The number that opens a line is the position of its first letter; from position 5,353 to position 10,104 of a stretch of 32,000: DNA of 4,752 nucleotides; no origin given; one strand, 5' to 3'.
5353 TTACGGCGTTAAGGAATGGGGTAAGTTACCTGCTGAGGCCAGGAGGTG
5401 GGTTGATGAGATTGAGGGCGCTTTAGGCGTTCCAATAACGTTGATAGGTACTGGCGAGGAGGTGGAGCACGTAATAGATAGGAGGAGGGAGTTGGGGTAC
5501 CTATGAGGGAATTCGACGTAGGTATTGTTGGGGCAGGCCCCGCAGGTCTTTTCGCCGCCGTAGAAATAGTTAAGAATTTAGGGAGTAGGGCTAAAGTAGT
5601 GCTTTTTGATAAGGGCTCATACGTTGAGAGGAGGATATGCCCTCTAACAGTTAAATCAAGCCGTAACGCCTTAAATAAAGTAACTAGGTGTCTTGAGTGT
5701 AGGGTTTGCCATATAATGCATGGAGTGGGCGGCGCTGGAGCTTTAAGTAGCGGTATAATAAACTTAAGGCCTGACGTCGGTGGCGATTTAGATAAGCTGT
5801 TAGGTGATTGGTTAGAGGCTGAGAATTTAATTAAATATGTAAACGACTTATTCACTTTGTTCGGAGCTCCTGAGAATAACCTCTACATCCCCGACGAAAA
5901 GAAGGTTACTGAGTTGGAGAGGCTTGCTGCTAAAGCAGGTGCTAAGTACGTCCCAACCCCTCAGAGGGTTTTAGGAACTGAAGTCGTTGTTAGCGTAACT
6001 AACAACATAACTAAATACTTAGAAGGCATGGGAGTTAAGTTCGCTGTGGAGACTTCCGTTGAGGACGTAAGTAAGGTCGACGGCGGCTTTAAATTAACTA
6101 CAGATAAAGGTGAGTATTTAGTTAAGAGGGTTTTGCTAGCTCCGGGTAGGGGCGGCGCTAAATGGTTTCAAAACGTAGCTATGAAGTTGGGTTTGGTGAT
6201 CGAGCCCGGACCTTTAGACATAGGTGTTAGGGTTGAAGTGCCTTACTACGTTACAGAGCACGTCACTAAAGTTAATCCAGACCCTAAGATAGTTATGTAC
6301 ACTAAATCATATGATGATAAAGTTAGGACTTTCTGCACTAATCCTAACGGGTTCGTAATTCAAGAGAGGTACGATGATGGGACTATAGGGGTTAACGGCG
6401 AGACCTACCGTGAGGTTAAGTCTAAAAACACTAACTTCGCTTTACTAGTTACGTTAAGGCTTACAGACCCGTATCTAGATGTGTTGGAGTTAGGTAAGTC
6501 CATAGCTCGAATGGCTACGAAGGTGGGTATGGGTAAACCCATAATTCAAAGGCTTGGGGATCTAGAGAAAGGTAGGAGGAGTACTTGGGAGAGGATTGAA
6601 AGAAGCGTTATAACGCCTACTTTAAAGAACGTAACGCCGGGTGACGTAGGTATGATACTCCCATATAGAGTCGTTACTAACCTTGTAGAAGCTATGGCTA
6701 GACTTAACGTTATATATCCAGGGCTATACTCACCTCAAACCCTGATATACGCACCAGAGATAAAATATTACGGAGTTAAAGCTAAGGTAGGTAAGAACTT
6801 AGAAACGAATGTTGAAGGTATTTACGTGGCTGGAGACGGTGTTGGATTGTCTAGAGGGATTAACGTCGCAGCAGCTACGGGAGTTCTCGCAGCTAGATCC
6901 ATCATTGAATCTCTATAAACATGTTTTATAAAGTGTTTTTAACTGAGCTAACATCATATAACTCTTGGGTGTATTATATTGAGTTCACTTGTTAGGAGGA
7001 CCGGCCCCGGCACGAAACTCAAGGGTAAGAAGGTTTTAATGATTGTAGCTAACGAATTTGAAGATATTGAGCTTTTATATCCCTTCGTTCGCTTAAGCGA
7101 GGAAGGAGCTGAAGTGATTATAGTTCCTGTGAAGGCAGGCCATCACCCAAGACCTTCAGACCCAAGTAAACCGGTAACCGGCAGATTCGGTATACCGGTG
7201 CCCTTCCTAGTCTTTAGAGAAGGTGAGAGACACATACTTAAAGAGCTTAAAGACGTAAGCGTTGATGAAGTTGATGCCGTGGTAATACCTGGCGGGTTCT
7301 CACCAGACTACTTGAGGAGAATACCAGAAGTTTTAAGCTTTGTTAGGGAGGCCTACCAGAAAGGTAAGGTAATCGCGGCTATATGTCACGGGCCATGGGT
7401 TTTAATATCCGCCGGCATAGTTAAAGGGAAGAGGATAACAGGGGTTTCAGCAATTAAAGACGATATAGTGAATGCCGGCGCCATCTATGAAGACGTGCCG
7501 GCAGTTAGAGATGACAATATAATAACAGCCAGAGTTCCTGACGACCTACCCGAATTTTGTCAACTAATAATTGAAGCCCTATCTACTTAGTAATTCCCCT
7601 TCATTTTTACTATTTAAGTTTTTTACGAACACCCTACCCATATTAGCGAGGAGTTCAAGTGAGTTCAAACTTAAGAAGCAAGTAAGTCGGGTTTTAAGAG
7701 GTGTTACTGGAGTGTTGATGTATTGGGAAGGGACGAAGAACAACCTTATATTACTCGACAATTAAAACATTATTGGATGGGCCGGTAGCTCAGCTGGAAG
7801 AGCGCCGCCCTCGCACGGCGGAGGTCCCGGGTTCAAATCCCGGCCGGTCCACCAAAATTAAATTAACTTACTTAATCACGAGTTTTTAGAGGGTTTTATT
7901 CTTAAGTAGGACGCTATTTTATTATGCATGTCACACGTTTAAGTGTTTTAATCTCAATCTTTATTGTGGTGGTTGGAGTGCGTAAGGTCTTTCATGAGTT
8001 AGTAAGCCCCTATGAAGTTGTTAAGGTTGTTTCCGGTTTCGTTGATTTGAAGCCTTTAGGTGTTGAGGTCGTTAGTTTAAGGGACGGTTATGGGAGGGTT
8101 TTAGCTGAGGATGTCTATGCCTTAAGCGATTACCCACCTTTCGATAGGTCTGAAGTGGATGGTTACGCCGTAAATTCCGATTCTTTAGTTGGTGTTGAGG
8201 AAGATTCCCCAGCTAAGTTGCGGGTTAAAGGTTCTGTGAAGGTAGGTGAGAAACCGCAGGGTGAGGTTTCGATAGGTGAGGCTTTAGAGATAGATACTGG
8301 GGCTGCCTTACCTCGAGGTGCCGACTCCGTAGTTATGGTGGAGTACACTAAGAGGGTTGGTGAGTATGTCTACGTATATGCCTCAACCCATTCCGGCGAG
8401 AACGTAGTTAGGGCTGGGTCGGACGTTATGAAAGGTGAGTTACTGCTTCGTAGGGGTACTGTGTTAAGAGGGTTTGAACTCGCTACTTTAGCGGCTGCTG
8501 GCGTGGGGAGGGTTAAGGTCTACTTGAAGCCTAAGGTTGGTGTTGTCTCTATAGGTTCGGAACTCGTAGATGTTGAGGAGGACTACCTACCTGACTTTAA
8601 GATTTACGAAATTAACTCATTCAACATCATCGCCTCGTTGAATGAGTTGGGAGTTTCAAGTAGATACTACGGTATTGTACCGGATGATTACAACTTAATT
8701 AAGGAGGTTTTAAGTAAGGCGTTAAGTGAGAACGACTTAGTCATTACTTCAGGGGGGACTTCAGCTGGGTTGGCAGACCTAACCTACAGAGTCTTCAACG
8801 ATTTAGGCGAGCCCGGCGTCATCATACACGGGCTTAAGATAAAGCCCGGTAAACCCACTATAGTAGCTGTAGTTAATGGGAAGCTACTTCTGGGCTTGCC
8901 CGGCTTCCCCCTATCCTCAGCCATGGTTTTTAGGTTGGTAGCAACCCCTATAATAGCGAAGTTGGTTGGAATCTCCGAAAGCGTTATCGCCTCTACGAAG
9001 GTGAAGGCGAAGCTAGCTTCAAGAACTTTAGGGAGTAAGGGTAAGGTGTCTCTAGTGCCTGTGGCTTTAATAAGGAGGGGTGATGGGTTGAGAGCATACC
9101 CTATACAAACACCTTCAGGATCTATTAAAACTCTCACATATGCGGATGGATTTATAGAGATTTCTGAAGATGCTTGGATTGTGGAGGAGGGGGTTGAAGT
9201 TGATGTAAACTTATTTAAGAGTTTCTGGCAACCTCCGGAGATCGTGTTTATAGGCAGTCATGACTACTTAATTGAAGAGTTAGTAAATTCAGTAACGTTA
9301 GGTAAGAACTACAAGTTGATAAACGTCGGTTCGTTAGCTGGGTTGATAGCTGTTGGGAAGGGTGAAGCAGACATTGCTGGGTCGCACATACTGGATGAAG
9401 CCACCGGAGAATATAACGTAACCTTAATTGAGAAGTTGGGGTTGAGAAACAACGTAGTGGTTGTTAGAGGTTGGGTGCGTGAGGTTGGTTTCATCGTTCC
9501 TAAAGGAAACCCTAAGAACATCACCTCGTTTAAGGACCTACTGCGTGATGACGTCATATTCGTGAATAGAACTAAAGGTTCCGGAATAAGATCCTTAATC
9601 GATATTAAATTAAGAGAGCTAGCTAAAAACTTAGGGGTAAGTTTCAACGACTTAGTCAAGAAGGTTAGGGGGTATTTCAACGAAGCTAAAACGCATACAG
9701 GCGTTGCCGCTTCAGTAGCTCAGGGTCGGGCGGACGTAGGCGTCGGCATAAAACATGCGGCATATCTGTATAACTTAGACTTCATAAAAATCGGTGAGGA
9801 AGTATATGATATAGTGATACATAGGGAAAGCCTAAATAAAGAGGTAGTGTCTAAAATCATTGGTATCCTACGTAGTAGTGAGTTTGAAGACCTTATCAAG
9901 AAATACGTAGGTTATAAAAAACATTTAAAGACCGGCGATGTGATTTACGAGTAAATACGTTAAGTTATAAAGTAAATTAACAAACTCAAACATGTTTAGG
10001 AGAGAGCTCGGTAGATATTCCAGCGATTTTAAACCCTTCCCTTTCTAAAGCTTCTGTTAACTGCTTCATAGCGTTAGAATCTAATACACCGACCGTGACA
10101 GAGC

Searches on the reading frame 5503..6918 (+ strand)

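Call 74: search_protein_families(library=pfam, proteins=[window:5503-6918:+], max_evalue=0.001)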
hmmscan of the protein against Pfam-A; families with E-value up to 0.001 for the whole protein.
window:5503-6918:+ (471 aa): 8 families
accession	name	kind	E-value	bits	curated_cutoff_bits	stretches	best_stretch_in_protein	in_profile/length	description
PF21688.3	FAD-depend_C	-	6.5e-12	46.5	27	1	265-419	37-194/197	FAD-dependent protein, C-terminal domain-like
PF07992.20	Pyr_redox_2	-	2.8e-11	43.8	26.1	0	4-47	1-42/291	Pyridine nucleotide-disulphide oxidoreductase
PF03486.20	HI0933_like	-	6.9e-08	32.7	50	1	5-45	2-39/244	HI0933-like protein Rossmann domain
PF13738.12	Pyr_redox_3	-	7.5e-08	32.4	30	0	174-216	92-134/305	Pyridine nucleotide-disulphide oxidoreductase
PF13454.12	NAD_binding_9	-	8.5e-06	26.3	21.8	0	8-44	2-39/155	FAD-NAD(P)-binding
PF01266.30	DAO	-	1.7e-05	25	27.9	0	5-39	1-32/353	FAD dependent oxidoreductase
PF01134.28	GIDA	-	5e-05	23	22.1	0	406-467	321-383/391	Glucose inhibited division protein A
PF13450.12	NAD_binding_8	-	0.00025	21.7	21.9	1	8-40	1-30/68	NAD(P)-binding Rossmann-like domain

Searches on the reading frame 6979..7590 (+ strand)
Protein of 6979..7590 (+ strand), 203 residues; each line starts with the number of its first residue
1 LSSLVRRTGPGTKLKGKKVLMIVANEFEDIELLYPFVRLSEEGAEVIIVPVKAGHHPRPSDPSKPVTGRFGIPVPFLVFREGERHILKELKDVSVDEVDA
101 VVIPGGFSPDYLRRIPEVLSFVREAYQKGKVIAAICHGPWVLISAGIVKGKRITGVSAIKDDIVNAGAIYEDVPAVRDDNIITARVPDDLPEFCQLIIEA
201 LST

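Call 74: search_protein_families(library=pfam, proteins=[window:6979-7590:+], max_evalue=0.001)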
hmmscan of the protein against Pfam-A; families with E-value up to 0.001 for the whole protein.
window:6979-7590:+ (203 aa): 1 family
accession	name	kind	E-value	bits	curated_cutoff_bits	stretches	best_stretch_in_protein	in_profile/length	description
PF01965.30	DJ-1_PfpI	-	2.1e-48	164.7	26.6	1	17-199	1-164/165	DJ-1/PfpI family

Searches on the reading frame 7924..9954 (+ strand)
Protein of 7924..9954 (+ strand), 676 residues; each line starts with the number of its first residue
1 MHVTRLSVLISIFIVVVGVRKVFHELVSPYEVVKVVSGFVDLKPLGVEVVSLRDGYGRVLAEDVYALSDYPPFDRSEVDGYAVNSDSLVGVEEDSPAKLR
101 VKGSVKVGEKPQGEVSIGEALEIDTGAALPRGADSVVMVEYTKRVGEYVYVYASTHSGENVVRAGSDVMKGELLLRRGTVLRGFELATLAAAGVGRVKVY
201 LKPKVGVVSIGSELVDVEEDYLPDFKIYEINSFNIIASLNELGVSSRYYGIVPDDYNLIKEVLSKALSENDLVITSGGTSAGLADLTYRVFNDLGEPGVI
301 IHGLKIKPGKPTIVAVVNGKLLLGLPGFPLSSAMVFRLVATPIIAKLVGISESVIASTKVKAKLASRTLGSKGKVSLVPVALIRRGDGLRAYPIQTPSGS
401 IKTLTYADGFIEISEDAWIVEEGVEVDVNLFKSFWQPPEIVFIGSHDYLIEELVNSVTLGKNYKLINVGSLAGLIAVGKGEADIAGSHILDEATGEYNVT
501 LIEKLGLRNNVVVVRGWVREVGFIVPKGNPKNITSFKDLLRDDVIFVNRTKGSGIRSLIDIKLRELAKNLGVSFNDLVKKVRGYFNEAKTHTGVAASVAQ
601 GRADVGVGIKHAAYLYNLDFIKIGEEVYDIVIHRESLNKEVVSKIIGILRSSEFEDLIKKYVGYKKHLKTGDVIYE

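Call 74: search_protein_families(library=pfam, proteins=[window:7924-9954:+], max_evalue=0.001)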
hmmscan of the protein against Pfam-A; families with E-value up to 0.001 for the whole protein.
window:7924-9954:+ (676 aa): 6 families
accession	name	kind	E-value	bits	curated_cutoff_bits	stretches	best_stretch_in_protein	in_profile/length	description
PF12727.12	PBP_like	-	2.8e-56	190.2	27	1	464-649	14-192/193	PBP superfamily domain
PF03453.22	MoeA_N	-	2.1e-40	138.5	30.8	1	46-193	19-160/160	MoeA N-terminal region (domain I and II)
PF00994.29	MoCF_biosynth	-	2.5e-27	95.8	26.6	1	206-345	1-143/144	Probable molybdopterin binding domain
PF03454.20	MoeA_C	-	3.1e-10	40.6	22.1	1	361-431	1-72/72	MoeA C-terminal region (domain IV)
PF13531.11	SBP_bac_11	-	1.6e-08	35.1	25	1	514-659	74-222/227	Bacterial extracellular solute-binding protein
PF12849.12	PBP_like_2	-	0.00097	19.4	27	0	463-597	38-183/267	PBP superfamily domain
